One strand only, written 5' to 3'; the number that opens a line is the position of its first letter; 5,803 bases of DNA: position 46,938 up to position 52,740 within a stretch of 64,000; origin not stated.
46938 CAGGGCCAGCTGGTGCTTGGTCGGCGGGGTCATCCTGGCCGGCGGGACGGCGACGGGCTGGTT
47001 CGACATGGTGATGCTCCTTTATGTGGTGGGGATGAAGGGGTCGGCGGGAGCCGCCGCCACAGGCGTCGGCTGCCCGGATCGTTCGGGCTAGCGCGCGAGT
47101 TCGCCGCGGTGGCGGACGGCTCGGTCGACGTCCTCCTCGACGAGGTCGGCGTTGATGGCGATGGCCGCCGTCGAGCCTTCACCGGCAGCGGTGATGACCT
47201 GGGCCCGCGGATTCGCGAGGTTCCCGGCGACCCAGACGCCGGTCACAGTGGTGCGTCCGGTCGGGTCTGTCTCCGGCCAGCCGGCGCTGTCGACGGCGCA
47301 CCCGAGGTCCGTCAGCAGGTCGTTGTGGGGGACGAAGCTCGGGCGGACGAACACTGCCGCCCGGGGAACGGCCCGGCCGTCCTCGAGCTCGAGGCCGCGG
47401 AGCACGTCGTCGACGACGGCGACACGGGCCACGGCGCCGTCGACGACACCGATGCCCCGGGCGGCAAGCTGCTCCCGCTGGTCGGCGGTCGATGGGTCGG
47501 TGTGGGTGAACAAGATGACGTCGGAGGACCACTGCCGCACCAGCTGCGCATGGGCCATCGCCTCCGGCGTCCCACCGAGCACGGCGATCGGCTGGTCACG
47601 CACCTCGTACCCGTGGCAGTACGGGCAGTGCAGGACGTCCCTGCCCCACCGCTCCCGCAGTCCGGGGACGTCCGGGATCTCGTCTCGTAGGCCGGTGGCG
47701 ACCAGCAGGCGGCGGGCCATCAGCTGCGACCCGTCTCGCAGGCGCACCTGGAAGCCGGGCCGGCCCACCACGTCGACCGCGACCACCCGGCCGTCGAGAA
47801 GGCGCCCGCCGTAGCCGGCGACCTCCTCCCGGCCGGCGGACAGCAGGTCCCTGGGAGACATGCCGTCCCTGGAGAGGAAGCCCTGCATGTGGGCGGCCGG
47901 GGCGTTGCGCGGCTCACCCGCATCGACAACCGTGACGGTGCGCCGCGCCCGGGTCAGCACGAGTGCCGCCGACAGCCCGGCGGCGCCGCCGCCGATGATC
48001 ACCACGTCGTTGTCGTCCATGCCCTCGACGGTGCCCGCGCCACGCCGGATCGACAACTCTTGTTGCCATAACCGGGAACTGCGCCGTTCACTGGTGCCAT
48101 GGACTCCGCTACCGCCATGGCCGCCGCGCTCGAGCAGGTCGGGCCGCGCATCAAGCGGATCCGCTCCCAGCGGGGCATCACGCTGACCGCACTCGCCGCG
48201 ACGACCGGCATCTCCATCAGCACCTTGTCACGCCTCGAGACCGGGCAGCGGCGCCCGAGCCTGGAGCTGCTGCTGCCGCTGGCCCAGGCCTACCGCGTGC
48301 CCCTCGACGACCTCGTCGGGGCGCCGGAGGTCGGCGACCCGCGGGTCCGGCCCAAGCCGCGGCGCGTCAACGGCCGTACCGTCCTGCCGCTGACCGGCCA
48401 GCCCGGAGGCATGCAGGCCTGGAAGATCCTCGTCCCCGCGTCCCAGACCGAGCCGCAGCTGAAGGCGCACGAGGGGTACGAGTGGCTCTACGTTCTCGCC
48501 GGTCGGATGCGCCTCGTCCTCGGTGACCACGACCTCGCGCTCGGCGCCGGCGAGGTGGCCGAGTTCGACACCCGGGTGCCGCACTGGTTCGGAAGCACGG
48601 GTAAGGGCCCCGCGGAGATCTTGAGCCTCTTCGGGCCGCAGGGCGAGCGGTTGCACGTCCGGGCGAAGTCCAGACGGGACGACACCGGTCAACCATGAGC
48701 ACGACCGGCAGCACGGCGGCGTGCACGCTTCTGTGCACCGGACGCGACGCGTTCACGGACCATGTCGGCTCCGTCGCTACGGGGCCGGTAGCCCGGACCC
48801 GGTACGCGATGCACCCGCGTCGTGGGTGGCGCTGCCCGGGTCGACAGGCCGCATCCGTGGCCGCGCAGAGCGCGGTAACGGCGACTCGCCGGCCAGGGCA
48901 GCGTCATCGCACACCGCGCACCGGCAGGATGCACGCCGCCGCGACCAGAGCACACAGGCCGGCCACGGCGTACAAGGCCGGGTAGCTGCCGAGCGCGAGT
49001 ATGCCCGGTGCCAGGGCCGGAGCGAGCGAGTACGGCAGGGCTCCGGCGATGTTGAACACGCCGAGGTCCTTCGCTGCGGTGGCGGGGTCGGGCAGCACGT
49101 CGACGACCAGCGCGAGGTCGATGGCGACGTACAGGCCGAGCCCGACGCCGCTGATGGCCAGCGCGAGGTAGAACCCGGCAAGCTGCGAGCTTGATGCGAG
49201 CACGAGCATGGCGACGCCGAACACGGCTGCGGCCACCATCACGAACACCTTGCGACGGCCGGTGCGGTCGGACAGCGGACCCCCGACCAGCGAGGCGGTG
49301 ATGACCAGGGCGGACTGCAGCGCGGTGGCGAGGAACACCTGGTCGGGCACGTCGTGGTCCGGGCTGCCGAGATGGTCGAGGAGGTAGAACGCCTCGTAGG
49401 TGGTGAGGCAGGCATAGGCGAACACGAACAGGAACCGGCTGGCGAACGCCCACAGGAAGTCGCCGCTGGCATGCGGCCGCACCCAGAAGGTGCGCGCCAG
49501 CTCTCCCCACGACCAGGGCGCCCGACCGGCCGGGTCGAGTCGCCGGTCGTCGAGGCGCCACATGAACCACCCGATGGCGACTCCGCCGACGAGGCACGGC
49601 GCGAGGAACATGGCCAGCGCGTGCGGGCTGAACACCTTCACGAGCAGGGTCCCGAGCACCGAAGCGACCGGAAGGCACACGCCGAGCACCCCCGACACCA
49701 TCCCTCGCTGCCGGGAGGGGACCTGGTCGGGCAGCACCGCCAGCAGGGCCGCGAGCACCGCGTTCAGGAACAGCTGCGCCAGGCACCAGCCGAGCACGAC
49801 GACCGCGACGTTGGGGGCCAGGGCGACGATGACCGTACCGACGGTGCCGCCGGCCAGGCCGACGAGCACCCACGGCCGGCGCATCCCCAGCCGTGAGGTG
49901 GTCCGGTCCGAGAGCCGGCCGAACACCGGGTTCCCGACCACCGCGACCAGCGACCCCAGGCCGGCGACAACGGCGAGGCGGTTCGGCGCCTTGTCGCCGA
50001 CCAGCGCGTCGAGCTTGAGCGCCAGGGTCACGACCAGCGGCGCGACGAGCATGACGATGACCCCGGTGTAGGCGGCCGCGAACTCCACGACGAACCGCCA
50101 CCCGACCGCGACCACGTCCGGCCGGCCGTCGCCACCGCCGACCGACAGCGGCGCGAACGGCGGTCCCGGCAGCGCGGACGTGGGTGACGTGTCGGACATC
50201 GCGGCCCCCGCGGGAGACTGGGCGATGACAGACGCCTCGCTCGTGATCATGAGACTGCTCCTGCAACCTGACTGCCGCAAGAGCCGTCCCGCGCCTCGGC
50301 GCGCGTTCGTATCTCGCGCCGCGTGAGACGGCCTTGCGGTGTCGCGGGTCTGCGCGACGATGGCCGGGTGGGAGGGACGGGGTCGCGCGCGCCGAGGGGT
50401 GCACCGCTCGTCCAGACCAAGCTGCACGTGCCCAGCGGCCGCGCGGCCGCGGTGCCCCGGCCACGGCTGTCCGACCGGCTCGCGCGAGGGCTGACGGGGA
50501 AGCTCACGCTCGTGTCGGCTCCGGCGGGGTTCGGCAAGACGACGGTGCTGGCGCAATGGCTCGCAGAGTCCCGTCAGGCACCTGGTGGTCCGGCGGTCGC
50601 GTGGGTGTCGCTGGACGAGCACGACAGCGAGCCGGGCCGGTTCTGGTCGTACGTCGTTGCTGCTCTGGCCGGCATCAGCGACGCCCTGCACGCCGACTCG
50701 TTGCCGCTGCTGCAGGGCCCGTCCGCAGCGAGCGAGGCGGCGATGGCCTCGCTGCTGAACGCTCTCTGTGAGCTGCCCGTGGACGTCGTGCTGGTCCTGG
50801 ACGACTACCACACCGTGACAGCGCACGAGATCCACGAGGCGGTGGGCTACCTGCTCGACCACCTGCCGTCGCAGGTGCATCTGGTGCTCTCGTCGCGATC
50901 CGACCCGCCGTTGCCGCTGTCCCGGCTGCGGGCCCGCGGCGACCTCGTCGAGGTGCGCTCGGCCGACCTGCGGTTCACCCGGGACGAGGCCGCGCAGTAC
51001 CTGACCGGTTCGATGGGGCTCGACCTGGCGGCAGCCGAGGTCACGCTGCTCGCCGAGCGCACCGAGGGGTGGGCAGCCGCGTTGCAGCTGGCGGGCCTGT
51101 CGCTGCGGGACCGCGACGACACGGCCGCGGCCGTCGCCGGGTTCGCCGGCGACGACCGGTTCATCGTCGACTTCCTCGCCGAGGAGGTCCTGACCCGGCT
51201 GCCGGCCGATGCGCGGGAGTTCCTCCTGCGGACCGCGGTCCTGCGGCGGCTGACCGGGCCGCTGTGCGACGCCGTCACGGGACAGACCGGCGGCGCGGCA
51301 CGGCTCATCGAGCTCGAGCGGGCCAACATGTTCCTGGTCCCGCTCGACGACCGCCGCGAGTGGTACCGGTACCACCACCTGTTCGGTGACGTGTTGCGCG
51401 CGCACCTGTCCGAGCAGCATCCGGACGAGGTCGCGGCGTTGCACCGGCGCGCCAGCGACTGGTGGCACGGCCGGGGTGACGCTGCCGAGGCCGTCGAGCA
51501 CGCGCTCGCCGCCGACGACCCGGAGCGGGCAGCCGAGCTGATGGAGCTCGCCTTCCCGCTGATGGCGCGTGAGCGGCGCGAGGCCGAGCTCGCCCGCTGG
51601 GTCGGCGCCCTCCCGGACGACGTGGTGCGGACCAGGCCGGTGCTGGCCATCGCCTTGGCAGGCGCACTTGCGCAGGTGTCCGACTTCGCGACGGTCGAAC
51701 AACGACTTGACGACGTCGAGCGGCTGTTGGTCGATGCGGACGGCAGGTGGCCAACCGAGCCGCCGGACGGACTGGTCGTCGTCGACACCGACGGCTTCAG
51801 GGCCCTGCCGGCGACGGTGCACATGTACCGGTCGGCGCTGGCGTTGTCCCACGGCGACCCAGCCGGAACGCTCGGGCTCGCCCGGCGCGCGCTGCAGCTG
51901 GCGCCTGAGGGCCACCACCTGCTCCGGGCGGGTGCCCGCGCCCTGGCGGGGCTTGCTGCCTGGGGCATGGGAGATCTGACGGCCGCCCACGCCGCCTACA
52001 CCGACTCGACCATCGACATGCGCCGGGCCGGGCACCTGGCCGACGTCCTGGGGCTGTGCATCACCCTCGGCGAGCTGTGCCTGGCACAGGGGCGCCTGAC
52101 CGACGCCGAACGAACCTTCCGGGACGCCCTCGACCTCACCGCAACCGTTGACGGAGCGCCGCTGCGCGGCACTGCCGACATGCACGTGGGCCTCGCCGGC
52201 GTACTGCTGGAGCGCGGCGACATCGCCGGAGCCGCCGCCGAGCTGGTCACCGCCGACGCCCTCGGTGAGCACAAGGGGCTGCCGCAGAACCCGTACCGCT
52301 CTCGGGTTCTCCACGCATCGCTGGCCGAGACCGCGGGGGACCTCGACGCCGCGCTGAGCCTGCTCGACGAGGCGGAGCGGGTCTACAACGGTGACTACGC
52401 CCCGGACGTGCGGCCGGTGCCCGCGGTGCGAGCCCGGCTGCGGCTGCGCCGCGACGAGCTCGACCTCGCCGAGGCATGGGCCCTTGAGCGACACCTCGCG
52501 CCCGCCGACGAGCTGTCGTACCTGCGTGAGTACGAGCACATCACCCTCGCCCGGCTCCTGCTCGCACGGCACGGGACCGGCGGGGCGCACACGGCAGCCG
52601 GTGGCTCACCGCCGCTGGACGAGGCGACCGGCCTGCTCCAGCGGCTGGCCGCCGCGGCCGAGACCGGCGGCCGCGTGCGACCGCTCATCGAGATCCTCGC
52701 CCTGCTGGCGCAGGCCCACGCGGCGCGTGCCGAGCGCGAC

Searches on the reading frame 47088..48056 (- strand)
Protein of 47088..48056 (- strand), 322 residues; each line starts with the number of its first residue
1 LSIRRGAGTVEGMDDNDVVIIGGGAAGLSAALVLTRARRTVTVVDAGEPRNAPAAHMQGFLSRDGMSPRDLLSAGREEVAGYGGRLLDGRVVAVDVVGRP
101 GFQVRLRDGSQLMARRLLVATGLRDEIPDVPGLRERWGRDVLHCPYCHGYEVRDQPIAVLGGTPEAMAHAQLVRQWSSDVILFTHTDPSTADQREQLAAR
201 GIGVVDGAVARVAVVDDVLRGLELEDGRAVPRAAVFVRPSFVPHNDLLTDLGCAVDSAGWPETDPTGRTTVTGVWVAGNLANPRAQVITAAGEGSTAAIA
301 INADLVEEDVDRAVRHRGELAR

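Call 17: search_protein_families(library=pfam, proteins=[window:47088-48056:-], max_evalue=0.01)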
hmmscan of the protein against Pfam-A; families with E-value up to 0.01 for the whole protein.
window:47088-48056:- (322 aa): 15 families
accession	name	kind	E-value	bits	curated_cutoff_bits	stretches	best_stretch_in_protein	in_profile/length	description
PF07992.20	Pyr_redox_2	-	1.9e-28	100.2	26.1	1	17-293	2-290/291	Pyridine nucleotide-disulphide oxidoreductase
PF13738.12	Pyr_redox_3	-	3.5e-08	33.5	30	1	16-52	165-201/305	Pyridine nucleotide-disulphide oxidoreductase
PF00890.30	FAD_binding_2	-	4e-08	33.3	20.4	1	17-55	1-39/414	FAD binding domain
PF01266.30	DAO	-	7.6e-08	32.7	27.9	1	17-49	1-34/353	FAD dependent oxidoreductase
PF03486.20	HI0933_like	-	7.8e-06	26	50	1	17-48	2-33/244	HI0933-like protein Rossmann domain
PF01262.27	AlaDh_PNT_C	-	2.1e-05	24.5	23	1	7-51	20-64/214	Alanine dehydrogenase/PNT, C-terminal domain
PF13450.12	NAD_binding_8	-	5.1e-05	23.9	21.9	1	20-47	1-28/68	NAD(P)-binding Rossmann-like domain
PF00070.33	Pyr_redox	-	7.3e-05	23.6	22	1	18-47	2-31/82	Pyridine nucleotide-disulphide oxidoreductase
PF05834.18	Lycopene_cycl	-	7.8e-05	22.4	23.4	1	17-53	1-39/380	Lycopene cyclase protein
PF01494.25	FAD_binding_3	-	0.001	18.8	22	1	17-46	3-32/349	FAD binding domain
PF01593.30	Amino_oxidase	-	0.0013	18.6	19.8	0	26-46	2-22/443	Flavin containing amine oxidoreductase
PF01946.23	Thi4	-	0.0025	17.5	26.2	1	14-39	16-42/235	Thi4 family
PF13454.12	NAD_binding_9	-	0.0031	18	21.8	0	19-48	1-33/155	FAD-NAD(P)-binding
PF13241.12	NAD_binding_7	-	0.0057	17.7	22.1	0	14-47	6-39/104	Putative NAD(P)-binding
PF01134.28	GIDA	-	0.0094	15.5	22.1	0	17-44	1-28/391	Glucose inhibited division protein A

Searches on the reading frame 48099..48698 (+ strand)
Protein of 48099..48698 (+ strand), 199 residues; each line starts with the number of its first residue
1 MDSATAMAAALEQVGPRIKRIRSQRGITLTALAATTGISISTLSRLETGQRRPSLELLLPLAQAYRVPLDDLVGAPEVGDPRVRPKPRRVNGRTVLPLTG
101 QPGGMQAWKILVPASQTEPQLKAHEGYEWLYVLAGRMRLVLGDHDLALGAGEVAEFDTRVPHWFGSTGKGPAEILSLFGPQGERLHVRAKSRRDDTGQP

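Call 17: search_protein_families(library=pfam, proteins=[window:48099-48698:+], max_evalue=0.01)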
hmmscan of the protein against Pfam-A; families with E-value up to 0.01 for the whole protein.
window:48099-48698:+ (199 aa): 10 families
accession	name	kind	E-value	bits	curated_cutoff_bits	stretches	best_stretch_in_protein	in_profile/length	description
PF01381.28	HTH_3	-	3.3e-15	56.3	23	1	18-72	1-55/55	Helix-turn-helix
PF07883.17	Cupin_2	-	9.5e-15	54.5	27.2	1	113-177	6-69/70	Cupin domain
PF13560.12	HTH_31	-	3e-14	53.5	27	1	14-71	2-60/64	Helix-turn-helix domain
PF13443.12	HTH_26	-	5.1e-09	36.7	22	1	17-74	1-59/63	Cro/C1-type HTH DNA-binding domain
PF12844.13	HTH_19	-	2.9e-08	33.9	30.2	1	15-72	1-58/64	Helix-turn-helix domain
PF13413.12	HTH_25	-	0.0028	17.9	24.6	1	19-50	3-34/62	Helix-turn-helix domain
PF02311.25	AraC_binding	-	0.0032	17.6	21.1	1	122-173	19-70/135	AraC-like ligand binding domain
PF07022.19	Phage_CI_repr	-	0.0041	17.9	22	1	17-76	2-61/65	Bacteriophage CI repressor helix-turn-helix domain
PF09339.16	HTH_IclR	-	0.0084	16.3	22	0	23-46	15-38/52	IclR helix-turn-helix domain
PF20432.4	Xre-like-HTH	-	0.0086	16.8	25.8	0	18-50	15-47/63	Antitoxin Xre-like helix-turn-helix domain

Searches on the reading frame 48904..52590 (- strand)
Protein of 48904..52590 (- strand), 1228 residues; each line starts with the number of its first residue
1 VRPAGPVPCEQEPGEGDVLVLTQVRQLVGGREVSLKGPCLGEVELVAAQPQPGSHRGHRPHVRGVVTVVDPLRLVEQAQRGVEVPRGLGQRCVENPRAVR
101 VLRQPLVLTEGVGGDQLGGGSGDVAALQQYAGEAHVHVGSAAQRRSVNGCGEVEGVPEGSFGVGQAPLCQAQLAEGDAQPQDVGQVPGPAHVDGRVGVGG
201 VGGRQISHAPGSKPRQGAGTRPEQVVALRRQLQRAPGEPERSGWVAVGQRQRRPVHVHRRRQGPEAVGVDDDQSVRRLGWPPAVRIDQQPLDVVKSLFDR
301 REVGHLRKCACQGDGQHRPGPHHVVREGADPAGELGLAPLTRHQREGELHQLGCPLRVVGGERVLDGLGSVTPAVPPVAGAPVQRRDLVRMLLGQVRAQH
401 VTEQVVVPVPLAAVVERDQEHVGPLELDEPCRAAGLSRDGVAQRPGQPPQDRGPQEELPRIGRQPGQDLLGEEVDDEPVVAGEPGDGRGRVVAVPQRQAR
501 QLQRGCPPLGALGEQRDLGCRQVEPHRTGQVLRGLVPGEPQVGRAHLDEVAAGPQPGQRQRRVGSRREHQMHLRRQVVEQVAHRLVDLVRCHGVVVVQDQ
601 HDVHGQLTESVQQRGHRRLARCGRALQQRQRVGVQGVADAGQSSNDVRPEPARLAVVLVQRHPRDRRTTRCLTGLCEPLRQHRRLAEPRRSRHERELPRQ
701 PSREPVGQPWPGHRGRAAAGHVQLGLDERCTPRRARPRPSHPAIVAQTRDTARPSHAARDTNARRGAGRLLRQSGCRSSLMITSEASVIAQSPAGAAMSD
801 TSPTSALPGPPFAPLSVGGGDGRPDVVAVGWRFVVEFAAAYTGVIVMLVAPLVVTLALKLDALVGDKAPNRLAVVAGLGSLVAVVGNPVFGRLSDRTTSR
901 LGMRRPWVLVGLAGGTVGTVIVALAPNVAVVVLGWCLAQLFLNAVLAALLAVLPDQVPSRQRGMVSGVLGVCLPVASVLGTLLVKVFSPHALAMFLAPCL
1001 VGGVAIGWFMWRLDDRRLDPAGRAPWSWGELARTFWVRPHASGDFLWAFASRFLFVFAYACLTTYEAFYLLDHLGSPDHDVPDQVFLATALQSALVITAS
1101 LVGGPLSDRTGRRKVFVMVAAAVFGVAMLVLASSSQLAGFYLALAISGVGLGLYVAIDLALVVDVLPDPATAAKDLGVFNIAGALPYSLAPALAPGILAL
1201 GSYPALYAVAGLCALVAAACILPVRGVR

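Call 17: search_protein_families(library=pfam, proteins=[window:48904-52590:-], max_evalue=0.01)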
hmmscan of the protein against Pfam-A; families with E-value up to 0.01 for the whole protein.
window:48904-52590:- (1228 aa): 4 families
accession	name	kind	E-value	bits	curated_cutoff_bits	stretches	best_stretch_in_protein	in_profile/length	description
PF07690.21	MFS_1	-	3e-28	99.2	33.4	2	837-1075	6-233/347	Major Facilitator Superfamily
PF13347.12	MFS_2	-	1.8e-10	40.4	27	2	875-951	38-115/427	MFS/sugar transport protein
PF00083.30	Sugar_tr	-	0.0024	17.3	22.3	1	1083-1139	289-344/452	Sugar (and other) transporter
PF12832.13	MFS_1_like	-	0.0037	16.8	25.2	0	1058-1143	11-97/373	MFS_1 like family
